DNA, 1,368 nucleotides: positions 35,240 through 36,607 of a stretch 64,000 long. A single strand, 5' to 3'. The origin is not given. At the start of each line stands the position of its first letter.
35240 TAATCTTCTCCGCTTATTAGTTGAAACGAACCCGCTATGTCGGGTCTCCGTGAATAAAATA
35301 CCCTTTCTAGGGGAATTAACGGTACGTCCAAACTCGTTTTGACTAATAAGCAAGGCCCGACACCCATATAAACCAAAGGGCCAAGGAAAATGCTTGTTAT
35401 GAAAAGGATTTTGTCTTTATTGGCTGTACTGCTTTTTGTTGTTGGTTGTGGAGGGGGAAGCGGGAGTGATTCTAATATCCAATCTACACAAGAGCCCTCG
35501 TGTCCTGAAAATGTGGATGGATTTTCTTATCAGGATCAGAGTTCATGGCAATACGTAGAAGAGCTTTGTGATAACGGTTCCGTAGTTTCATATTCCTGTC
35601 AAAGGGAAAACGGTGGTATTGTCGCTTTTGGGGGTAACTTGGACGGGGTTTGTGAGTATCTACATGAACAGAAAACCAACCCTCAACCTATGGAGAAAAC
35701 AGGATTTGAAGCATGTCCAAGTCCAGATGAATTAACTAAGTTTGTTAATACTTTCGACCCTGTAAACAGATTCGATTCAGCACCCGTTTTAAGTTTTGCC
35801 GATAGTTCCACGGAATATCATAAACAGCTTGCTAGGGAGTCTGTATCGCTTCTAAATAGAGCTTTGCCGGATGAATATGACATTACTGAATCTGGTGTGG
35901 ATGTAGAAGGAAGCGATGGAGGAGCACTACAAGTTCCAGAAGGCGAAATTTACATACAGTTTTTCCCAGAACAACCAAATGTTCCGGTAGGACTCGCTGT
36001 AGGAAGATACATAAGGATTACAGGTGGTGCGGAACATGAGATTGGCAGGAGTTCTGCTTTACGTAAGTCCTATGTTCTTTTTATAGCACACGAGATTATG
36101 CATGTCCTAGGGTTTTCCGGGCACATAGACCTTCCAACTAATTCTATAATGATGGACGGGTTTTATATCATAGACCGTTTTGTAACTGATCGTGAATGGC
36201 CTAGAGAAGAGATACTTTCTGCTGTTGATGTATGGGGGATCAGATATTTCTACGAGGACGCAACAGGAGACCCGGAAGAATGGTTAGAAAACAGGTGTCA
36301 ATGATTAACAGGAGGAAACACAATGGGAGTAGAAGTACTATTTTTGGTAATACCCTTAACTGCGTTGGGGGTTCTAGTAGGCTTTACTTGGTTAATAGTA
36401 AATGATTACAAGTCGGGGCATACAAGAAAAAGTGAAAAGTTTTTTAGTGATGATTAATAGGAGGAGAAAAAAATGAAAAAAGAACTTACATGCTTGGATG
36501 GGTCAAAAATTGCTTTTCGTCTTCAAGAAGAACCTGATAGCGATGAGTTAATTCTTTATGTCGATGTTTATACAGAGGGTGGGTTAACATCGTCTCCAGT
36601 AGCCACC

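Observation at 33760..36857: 3.1-kb cargo-carrying IS1595-family transposon with perfect 25-bp ends and an 8-bp target-site duplication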

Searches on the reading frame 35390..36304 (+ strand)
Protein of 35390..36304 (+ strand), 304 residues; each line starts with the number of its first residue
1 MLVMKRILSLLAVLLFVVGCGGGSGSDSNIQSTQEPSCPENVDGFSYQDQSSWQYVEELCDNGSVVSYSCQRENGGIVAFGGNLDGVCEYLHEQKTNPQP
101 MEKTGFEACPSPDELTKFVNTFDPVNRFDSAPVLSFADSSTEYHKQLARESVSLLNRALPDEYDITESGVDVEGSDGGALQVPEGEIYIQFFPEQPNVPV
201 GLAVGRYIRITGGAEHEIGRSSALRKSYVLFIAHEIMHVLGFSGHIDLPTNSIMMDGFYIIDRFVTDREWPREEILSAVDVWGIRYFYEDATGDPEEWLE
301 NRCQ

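Call 4: search_protein_families(library=pfam, proteins=[window:35390-36304:+], max_evalue=0.1)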
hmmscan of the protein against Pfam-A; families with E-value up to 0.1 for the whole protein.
window:35390-36304:+ (304 aa): 0 families

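Call 42: search_protein_families(library=ncbifam, proteins=[window:35390-36304:+], max_evalue=0.1)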
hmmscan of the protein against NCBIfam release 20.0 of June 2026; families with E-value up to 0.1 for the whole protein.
window:35390-36304:+ (304 aa): 2 families
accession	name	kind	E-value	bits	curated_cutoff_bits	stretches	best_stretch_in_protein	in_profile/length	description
NF058595.1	invert_tail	domain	0.014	15.7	37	1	7-30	59-82/113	lipo-invert putative C-terminal anchoring domain-containing protein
NF038122.1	metallo_LGF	subfamily_domain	0.029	14.4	80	1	231-251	146-166/274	NF038122 family metalloprotease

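Call 44: search_protein_families(library=padloc, proteins=[window:35390-36304:+], max_evalue=0.1)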
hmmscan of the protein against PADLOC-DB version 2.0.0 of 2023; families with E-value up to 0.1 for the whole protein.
window:35390-36304:+ (304 aa): 0 families

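Call 45: find_homologous_proteins(query=window:35390-36304:+, max_evalue=0.001)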
Query window:35390-36304:+ (304 aa): 16 proteins with E <= 0.001 among 3072 candidates.
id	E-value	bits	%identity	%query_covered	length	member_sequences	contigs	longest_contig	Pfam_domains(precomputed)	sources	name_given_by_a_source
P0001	8.3e-207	704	100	100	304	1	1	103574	-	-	-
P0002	1.4e-126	440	69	99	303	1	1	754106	-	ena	-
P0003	5.0e-126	438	65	99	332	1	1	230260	-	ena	-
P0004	3.5e-122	426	64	99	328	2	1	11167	-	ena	-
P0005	6.9e-122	425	88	66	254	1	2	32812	-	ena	-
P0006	2.2e-118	413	65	99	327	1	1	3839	-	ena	-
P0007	1.1e-117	411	63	99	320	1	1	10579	-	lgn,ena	-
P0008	1.3e-109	384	85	65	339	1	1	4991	-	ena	-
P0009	3.3e-101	357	58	99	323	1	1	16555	-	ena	-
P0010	2.2e-100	354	76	66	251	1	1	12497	-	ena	-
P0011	8.1e-100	352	64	82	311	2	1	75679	-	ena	-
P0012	7.6e-98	346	76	65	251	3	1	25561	-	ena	-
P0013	1.5e-96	341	80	65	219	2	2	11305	-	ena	-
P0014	9.1e-93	329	77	65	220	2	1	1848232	-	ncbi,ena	-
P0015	2.3e-50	190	40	97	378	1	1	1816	-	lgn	-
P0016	4.9e-50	189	40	96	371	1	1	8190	-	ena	-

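Call 47: find_encoding_contigs(protein=P0002, flank=5000, max_places=3)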
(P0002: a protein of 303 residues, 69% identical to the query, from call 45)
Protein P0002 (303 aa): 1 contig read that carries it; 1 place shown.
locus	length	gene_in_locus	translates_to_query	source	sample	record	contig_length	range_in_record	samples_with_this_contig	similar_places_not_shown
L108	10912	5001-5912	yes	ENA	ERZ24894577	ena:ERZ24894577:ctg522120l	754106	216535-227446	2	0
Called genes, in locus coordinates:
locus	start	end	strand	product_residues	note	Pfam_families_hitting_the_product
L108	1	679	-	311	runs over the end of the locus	PF00763:THF_DHG_CYH, PF02882:THF_DHG_CYH_C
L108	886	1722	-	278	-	-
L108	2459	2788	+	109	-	-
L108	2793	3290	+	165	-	-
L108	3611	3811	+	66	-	-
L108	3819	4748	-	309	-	PF12760:Zn_ribbon_IS1595, PF12762:DDE_Tnp_IS1595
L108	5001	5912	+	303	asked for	-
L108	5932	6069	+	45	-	-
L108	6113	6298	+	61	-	-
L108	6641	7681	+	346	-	-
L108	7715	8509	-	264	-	PF08543:Phos_pyr_kin, PF00294:PfkB (weak)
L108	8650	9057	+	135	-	PF01796:OB_ChsH2_C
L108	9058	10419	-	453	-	PF02878:PGM_PMM_I, PF02879:PGM_PMM_II, PF02880:PGM_PMM_III, PF00408:PGM_PMM_IV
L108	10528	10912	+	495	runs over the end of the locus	PF04715:, PF00425:Chorismate_bind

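Call 48: find_encoding_contigs(protein=P0003, flank=5000, max_places=3)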
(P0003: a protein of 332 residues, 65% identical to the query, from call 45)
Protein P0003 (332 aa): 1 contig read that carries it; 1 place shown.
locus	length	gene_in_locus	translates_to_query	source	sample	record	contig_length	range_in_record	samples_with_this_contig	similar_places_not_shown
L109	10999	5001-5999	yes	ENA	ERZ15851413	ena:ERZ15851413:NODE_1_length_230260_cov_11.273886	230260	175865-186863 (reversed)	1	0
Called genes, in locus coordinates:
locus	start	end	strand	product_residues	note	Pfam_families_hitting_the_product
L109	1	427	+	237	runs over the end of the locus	PF03740:PdxJ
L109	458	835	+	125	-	PF01648:ACPS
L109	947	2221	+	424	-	PF08245:Mur_ligase_M, PF02875:Mur_ligase_C, PF27239:FOL3_C (weak)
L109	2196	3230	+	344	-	PF00850:Hist_deacetyl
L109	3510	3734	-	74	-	-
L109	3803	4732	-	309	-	PF12760:Zn_ribbon_IS1595, PF12762:DDE_Tnp_IS1595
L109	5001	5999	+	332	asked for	-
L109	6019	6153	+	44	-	-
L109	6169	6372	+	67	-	-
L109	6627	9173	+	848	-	PF08269:dCache_2 (faint), PF17200:sCache_2 (faint)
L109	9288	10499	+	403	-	PF06742:DUF1214 (faint)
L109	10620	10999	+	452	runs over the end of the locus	PF13469:Sulfotransfer_3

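Call 49: find_encoding_contigs(protein=P0009, flank=5000, max_places=3)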
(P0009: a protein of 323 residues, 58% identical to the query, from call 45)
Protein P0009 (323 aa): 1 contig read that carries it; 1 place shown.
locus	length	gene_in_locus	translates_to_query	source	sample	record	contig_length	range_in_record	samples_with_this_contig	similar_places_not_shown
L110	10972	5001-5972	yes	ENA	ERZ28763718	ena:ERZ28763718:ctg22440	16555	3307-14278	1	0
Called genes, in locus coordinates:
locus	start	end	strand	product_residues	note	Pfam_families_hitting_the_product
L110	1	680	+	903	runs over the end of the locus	PF02463:SMC_N (weak), PF13175:AAA_15, PF13304:AAA_21 (faint), PF13476:AAA_23 (weak), PF13514:AAA_27, PF13555:AAA_29 (faint)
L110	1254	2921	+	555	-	PF00999:Na_H_Exchanger, PF02254:TrkA_N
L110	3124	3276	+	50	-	PF13560:HTH_31 (weak), PF01381:HTH_3 (weak)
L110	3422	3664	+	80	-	-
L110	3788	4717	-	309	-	PF12760:Zn_ribbon_IS1595, PF12762:DDE_Tnp_IS1595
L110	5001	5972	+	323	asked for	-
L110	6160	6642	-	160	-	-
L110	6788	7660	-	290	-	PF13635:DUF4143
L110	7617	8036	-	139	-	PF13173:AAA_14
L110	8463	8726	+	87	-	-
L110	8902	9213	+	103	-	PF13560:HTH_31 (weak), PF01381:HTH_3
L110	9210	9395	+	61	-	-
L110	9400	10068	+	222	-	PF13657:Couple_hipA (weak), PF07804:HipA_C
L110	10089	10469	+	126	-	PF07804:HipA_C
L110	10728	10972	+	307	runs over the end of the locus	-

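Call 51: find_encoding_contigs(protein=P0016, flank=5000, max_places=2)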
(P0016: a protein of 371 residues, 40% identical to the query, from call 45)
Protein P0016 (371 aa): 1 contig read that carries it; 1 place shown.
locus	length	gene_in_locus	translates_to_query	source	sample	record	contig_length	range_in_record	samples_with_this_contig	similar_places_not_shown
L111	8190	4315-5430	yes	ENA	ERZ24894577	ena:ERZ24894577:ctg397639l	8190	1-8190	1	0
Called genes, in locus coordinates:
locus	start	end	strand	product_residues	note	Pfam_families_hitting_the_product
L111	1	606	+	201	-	?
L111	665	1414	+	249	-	PF00117:GATase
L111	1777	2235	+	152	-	PF01467:CTP_transf_like (faint)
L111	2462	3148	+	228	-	PF08241:Methyltransf_11, PF08242:Methyltransf_12, PF13489:Methyltransf_23, PF13649:Methyltransf_25, PF13847:Methyltransf_31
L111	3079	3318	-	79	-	-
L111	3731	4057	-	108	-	-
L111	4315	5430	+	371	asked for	-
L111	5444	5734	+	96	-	PF05154:TM2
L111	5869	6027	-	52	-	-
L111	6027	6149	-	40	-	-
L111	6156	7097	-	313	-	PF12760:Zn_ribbon_IS1595, PF12762:DDE_Tnp_IS1595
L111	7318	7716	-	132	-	-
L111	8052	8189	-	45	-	?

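Call 52: find_encoding_contigs(protein=P0007, flank=5000, max_places=2)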
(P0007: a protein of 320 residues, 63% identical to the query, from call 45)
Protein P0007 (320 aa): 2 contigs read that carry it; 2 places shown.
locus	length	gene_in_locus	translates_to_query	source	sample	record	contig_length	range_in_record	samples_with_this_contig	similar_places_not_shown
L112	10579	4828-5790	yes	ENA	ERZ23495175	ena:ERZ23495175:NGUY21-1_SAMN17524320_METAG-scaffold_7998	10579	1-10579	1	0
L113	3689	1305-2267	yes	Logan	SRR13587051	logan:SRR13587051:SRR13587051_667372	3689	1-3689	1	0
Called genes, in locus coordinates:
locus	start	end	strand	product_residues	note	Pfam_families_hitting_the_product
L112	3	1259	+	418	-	?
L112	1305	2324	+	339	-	PF00154:RecA_N, PF06745:ATPase (faint), PF08423:Rad51 (faint), PF27531:MT3502_N, PF21096:RecA_C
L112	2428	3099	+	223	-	PF00814:TsaD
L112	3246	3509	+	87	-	-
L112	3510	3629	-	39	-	-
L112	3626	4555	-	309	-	PF12760:Zn_ribbon_IS1595, PF12762:DDE_Tnp_IS1595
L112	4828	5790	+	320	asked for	-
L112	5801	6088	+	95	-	PF05154:TM2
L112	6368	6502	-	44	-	-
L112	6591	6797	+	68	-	-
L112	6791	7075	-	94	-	-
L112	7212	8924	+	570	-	PF02776:TPP_enzyme_N, PF00205:TPP_enzyme_M, PF02775:TPP_enzyme_C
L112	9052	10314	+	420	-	PF13458:Peripla_BP_6, PF01094:ANF_receptor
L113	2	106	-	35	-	?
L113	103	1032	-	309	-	PF12760:Zn_ribbon_IS1595, PF12762:DDE_Tnp_IS1595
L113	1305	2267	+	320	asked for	-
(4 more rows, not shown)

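Call 53: find_encoding_contigs(protein=P0004, flank=5000, max_places=2)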
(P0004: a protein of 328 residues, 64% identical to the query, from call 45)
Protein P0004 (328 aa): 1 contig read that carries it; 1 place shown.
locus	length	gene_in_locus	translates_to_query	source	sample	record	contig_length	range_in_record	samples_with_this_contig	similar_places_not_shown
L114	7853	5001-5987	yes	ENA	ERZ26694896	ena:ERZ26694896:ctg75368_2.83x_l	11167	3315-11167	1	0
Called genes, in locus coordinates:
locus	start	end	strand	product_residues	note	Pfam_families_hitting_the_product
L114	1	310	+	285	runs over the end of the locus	PF01609:DDE_Tnp_1, PF13701:DDE_Tnp_1_4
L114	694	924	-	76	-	-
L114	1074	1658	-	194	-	PF12762:DDE_Tnp_IS1595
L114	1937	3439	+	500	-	PF22483:Mu-transpos_C_2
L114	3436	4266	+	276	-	PF01695:IstB_IS21, PF00308:Bac_DnaA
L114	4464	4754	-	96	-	PF12760:Zn_ribbon_IS1595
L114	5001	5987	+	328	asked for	-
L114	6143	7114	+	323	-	PF13384:HTH_23 (weak), PF13936:HTH_38, PF00665:rve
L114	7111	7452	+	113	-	-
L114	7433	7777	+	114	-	-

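Call 54: find_encoding_contigs(protein=P0012, flank=5000, max_places=2)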
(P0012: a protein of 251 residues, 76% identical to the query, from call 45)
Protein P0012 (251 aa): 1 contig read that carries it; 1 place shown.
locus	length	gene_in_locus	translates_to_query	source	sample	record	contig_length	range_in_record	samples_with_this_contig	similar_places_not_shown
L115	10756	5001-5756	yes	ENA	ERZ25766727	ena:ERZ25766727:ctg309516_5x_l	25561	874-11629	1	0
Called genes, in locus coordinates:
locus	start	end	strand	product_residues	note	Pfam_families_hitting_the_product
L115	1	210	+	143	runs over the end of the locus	PF26340:DNA-SBD_ScoMcrA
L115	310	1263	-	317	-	PF01609:DDE_Tnp_1 (weak)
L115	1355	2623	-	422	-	PF01548:DEDD_Tnp_IS110, PF02371:Transposase_20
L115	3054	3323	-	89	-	-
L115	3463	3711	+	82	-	-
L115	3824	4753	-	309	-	PF12760:Zn_ribbon_IS1595, PF12762:DDE_Tnp_IS1595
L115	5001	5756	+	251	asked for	-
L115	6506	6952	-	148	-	-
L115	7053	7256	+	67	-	-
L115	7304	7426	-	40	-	-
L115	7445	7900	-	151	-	PF05598:DUF772 (weak)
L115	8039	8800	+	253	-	PF13391:HNH_2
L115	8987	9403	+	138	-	-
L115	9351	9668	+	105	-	-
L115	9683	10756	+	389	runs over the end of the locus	PF13182:DUF4007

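Call 68: predict_structure(alignment_id=A5)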
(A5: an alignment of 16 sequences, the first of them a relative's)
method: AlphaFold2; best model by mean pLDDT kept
length: 304 residues; sequences in the alignment: 16
mean_pLDDT: 62.1   pTM: 0.58
mean pLDDT of the five models: 62.1, 59.5, 59.2, 57.0, 56.7
residues with pLDDT >= 90: 11; 70-90: 117; 50-70: 77; < 50: 99
segments of 3 or more residues with pLDDT < 50: 1-4, 11-19, 21-36, 40-46, 59-64, 74-76, 82-103, 244-274
pLDDT, mean of each block of 10 residues (from residue 1): 49 46 31 42 47 56 52 53 40 28 57 79 67 88 90 81 86 69 81 70 77 68 74 79 47 42 43 58 76 82 73
secondary structure, 60 per line:
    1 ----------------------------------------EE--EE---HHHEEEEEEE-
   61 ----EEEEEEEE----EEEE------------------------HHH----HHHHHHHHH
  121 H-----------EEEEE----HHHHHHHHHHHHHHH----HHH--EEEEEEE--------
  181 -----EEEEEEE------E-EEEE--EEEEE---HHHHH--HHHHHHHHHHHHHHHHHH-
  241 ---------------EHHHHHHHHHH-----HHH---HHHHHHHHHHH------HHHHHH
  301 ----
elements in order: E53-59 E65-72 E77-80 H112-121 E133-137 H142-156 E166-172 E186-192 E201-204 E207-211 H215-219 H222-239 H257-266 H278-288 H295-300

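Call 70: search_solved_structures(query=A5, max_evalue=1)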
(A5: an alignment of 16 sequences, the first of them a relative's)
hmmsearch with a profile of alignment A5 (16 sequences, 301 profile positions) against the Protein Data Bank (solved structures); distinct sequences matched with E-value up to 1: 3.
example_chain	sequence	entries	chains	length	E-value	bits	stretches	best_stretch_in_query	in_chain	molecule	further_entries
7t7i_A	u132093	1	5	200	0.62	12.8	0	237-268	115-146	Nuclear egress protein 2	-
9e78_3d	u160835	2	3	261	0.84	12.4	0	53-138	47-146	ArcMAP1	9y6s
6t3z_A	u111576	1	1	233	0.99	12.1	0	237-267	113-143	Nuclear egress protein 2,Nuclear egress protein 1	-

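Call 73: fold_search(model_id=the predicted structure, library=pdb)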
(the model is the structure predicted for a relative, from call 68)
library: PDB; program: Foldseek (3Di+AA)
matches with E <= 10: 646; with E <= 0.001: 0
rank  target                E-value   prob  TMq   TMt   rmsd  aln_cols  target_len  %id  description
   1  4in9_A                2.4e-03  1.00  0.26  0.46   4.3       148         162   10  Structure of karilysin MMP-like catalytic domain in complex with inhibitory tetrapeptide SWFP (released 2013-05-15)
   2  2xs4_A                5.6e-03  1.00  0.25  0.43   5.0       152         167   10  Structure of karilysin catalytic MMP domain in complex with magnesium (released 2010-11-03)
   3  1kuh                  1.6e-02  0.99  0.22  0.45   4.6       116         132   13  ZINC PROTEASE FROM STREPTOMYCES CAESPITOSUS (released 1997-03-12)
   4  3ayu_A                1.9e-02  0.92  0.28  0.47   6.8       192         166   14  Crystal structure of MMP-2 active site mutant in complex with APP-drived decapeptide inhibitor (released 2011-08-03)
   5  2y6d                  2.0e-02  0.99  0.33  0.58   5.9       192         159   17  The Discovery of MMP7 Inhibitors Exploiting a Novel Selectivity Trigger (released 2011-05-04)
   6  5ue4_A                2.0e-02  0.97  0.32  0.41   6.6       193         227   16  proMMP-9desFnII complexed to JNJ0966 INHIBITOR (released 2017-09-13)
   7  5ue3_A                2.1e-02  0.97  0.31  0.40   6.6       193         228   16  proMMP-9desFnII (released 2017-09-13)
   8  1ros_A                2.1e-02  0.97  0.30  0.52   5.8       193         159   15  Crystal structure of MMP-12 complexed to 2-(1,3-dioxo-1,3-dihydro-2H-isoindol-2-yl)ethyl-4-(4-ethoxy[1,1-biphenyl]-4-y (released 2004-12-07)
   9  5th9_A                2.2e-02  0.93  0.30  0.39   7.0       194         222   16  Structure determination of a potent, selective antibody inhibitor of human MMP9 (GS-5745 bound to MMP-9) (released 2017-03-15)
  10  5th6_C                3.0e-02  0.90  0.30  0.39   7.0       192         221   17  Structure determination of a potent, selective antibody inhibitor of human MMP9 (apo MMP9) (released 2017-03-01)
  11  1you_A                3.2e-02  0.96  0.27  0.45   6.5       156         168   13  Crystal structure of the catalytic domain of MMP-13 complexed with a potent pyrimidinetrione inhibitor (released 2005-03-15)
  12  5th6_A                3.4e-02  0.89  0.30  0.39   7.0       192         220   17  Structure determination of a potent, selective antibody inhibitor of human MMP9 (apo MMP9) (released 2017-03-01)
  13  1jap_A                3.9e-02  0.97  0.26  0.46   4.5       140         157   14  COMPLEX OF PRO-LEU-GLY-HYDROXYLAMINE WITH THE CATALYTIC DOMAIN OF MATRIX METALLO PROTEINASE-8 (MET80 FORM) (released 1996-07-11)
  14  1c8t_A                4.6e-02  0.77  0.28  0.46   7.0       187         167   14  HUMAN STROMELYSIN-1 (E202Q) CATALYTIC DOMAIN COMPLEXED WITH RO-26-2812 (released 2000-07-19)
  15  3i7g_B                5.2e-02  0.85  0.24  0.41   6.1       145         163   13  MMP-13 in complex with a non zinc-chelating inhibitor (released 2009-09-01)
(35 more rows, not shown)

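Call 106: search_protein_families(library=phrogs, proteins=[window:35399-36304:+], max_evalue=0.01)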
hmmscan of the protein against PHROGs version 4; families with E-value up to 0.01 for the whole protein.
window:35399-36304:+ (301 aa): 0 families

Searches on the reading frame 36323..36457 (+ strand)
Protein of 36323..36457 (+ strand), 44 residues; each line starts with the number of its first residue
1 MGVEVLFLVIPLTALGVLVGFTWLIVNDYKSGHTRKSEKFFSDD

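Call 4: search_protein_families(library=pfam, proteins=[window:36323-36457:+], max_evalue=0.1)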
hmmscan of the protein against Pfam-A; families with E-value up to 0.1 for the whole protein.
window:36323-36457:+ (44 aa): 1 family
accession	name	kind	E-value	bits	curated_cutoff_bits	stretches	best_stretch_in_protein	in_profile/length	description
PF06667.17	PspB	-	0.037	14.5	25.6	1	6-31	3-27/73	Phage shock protein B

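Call 42: search_protein_families(library=ncbifam, proteins=[window:36323-36457:+], max_evalue=0.1)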
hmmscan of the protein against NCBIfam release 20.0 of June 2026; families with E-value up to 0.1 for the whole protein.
window:36323-36457:+ (44 aa): 1 family
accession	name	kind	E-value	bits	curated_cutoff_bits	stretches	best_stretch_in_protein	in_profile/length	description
TIGR02976.1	phageshock_pspB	equivalog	0.0052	17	51.7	1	4-29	2-27/75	envelope stress response membrane protein PspB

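Call 44: search_protein_families(library=padloc, proteins=[window:36323-36457:+], max_evalue=0.1)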
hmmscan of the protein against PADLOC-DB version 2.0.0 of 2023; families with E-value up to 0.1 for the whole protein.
window:36323-36457:+ (44 aa): 0 families

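Call 106: search_protein_families(library=phrogs, proteins=[window:36323-36457:+], max_evalue=0.01)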
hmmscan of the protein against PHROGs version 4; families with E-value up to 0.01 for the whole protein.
window:36323-36457:+ (44 aa): 0 families
